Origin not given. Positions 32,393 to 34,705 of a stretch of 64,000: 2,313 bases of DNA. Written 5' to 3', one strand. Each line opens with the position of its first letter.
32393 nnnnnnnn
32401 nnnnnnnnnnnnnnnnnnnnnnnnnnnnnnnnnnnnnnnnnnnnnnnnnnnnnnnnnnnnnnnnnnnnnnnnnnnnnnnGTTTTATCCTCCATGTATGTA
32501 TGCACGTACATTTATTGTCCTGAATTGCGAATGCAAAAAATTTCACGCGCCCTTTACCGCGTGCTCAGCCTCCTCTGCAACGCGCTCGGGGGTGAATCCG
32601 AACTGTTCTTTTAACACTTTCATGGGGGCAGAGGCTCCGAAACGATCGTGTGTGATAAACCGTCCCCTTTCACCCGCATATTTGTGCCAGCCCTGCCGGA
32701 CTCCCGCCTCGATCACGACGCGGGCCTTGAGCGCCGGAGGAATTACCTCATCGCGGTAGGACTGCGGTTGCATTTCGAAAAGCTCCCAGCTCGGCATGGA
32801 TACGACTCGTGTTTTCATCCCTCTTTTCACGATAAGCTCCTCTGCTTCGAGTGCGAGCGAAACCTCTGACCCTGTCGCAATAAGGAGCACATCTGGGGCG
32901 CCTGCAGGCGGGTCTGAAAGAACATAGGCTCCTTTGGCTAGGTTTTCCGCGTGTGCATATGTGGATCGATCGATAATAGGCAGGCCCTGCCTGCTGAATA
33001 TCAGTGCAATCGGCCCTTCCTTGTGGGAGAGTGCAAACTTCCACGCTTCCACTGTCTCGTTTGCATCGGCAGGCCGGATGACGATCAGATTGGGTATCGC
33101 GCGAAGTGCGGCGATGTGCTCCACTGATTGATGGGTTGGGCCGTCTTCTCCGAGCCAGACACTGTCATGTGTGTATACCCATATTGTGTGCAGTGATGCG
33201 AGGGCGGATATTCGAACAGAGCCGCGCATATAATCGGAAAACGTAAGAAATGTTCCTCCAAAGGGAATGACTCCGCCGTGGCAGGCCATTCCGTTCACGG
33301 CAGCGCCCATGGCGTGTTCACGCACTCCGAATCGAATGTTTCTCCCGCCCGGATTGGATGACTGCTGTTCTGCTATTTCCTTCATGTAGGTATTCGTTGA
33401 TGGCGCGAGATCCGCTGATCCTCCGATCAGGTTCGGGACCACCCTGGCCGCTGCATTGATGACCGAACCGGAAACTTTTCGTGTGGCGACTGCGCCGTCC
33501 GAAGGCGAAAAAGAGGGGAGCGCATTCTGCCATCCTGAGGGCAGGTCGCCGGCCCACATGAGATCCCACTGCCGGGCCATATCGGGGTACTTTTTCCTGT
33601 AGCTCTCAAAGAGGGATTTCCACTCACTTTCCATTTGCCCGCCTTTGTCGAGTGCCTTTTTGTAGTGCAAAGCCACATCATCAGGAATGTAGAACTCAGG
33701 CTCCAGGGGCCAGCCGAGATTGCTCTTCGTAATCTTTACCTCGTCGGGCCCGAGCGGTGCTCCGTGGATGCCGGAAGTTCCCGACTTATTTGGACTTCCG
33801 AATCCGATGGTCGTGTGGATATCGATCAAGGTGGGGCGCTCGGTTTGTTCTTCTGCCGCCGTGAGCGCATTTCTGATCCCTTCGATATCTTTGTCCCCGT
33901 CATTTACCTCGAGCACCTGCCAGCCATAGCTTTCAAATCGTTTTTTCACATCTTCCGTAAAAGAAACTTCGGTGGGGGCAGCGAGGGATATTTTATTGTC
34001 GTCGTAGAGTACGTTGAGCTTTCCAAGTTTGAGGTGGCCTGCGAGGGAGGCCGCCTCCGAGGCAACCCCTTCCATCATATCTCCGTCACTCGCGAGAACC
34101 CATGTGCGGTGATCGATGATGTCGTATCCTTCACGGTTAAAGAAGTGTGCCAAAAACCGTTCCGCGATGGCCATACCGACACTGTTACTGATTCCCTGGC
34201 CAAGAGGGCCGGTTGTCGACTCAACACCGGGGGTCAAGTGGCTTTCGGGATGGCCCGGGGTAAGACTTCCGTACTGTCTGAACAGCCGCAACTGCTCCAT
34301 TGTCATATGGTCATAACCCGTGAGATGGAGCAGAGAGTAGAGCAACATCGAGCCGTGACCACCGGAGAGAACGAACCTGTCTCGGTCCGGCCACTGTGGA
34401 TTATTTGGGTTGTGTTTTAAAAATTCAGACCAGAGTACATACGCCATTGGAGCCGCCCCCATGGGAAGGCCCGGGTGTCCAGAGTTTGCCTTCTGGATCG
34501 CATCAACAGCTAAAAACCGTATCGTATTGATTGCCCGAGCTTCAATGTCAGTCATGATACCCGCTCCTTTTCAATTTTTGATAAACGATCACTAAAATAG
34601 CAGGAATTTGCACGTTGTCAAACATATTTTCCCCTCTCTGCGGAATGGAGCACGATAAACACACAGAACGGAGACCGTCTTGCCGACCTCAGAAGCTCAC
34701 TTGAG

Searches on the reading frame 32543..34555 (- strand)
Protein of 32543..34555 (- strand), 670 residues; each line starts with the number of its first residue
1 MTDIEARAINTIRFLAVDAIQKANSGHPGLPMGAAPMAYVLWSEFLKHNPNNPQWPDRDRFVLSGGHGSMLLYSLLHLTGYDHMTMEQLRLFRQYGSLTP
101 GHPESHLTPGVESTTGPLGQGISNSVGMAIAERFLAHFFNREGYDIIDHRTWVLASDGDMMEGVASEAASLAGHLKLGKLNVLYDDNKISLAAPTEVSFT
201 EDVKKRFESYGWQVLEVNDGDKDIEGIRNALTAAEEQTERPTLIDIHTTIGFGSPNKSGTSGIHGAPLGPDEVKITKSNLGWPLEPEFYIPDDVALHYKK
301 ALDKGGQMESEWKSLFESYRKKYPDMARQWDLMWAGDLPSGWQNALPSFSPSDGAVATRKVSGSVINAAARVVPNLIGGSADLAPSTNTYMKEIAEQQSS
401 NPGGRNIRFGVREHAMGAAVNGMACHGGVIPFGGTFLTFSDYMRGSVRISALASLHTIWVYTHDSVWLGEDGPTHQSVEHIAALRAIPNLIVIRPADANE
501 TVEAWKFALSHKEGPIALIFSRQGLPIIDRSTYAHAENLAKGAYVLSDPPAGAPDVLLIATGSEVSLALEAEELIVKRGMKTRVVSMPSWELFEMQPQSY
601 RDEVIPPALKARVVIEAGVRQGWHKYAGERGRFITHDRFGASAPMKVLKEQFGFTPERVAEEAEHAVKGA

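Call 31: search_protein_families(library=ncbifam, proteins=[window:32543-34555:-], max_evalue=0.00001)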
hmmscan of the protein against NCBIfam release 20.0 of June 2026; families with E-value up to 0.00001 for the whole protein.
window:32543-34555:- (670 aa): 7 families
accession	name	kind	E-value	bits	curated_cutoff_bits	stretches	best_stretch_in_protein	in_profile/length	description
TIGR00232.1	tktlase_bact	equivalog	1.5e-266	885.9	682.25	1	8-665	3-651/654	transketolase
NF004558.0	PRK05899.2-4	equivalog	3.7e-178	593.9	788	1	4-662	2-645/651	transketolase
NF004559.0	PRK05899.2-5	equivalog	1.2e-78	265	488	1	10-588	23-537/627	transketolase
NF004556.0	PRK05899.2-2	equivalog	5.7e-62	209.9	575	2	19-289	31-285/639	transketolase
TIGR00204.1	dxs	equivalog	2.8e-20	72.4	465.95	1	409-587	357-528/616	1-deoxy-D-xylulose-5-phosphate synthase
NF003933.0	PRK05444.2-2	equivalog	1.1e-07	30.8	395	0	468-586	398-515/606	1-deoxy-D-xylulose-5-phosphate synthase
TIGR00759.1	aceE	equivalog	2.6e-07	29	859.9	0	3-217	73-289/885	pyruvate dehydrogenase (acetyl-transferring), homodimeric type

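Call 32: find_homologous_proteins(query=window:32543-34555:-, max_evalue=1e-50)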
Query window:32543-34555:- (670 aa): 8000 proteins with E <= 1e-50 among 8000 candidates; the best 120 are listed.
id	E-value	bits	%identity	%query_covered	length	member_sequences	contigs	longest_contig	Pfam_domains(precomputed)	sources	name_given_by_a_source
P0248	0.0e+0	1457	94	100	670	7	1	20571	PF22613.2,PF02780.26,PF02779.30,PF00456.27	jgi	jgi:transketolase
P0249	0.0e+0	1440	92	100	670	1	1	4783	PF22613.2,PF02780.26,PF02779.30,PF00456.27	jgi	-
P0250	0.0e+0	1438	92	100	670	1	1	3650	PF22613.2,PF02780.26,PF02779.30,PF00456.27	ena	-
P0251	0.0e+0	1437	92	100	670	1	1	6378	PF22613.2,PF02780.26,PF02779.30,PF00456.27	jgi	-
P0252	0.0e+0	1433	92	100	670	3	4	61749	PF22613.2,PF02780.26,PF02779.30,PF00456.27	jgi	jgi:transketolase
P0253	0.0e+0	1218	77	100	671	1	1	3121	PF22613.2,PF02780.26,PF02779.30,PF00456.27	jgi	jgi:transketolase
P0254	0.0e+0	1217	77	100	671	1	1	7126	PF22613.2,PF02780.26,PF02779.30,PF00456.27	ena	-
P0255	0.0e+0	1213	77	100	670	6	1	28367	PF22613.2,PF02780.26,PF02779.30,PF00456.27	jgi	-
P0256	0.0e+0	1211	77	100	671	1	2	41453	PF22613.2,PF02780.26,PF02779.30,PF00456.27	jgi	-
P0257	0.0e+0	1207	77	100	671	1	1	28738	PF22613.2,PF02780.26,PF02779.30,PF00456.27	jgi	-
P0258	0.0e+0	1198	76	100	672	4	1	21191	PF22613.2,PF02780.26,PF02779.30,PF00456.27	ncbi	-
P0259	0.0e+0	1188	76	100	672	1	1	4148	PF22613.2,PF02780.26,PF02779.30,PF00456.27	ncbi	-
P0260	0.0e+0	1167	75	100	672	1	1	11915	PF22613.2,PF02780.26,PF02779.30,PF00456.27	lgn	-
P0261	0.0e+0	1144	73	100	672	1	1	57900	PF22613.2,PF02780.26,PF02779.30,PF00456.27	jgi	-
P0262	0.0e+0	1142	72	100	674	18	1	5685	PF13292.12,PF22613.2,PF02780.26,PF02779.30,PF00456.27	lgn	-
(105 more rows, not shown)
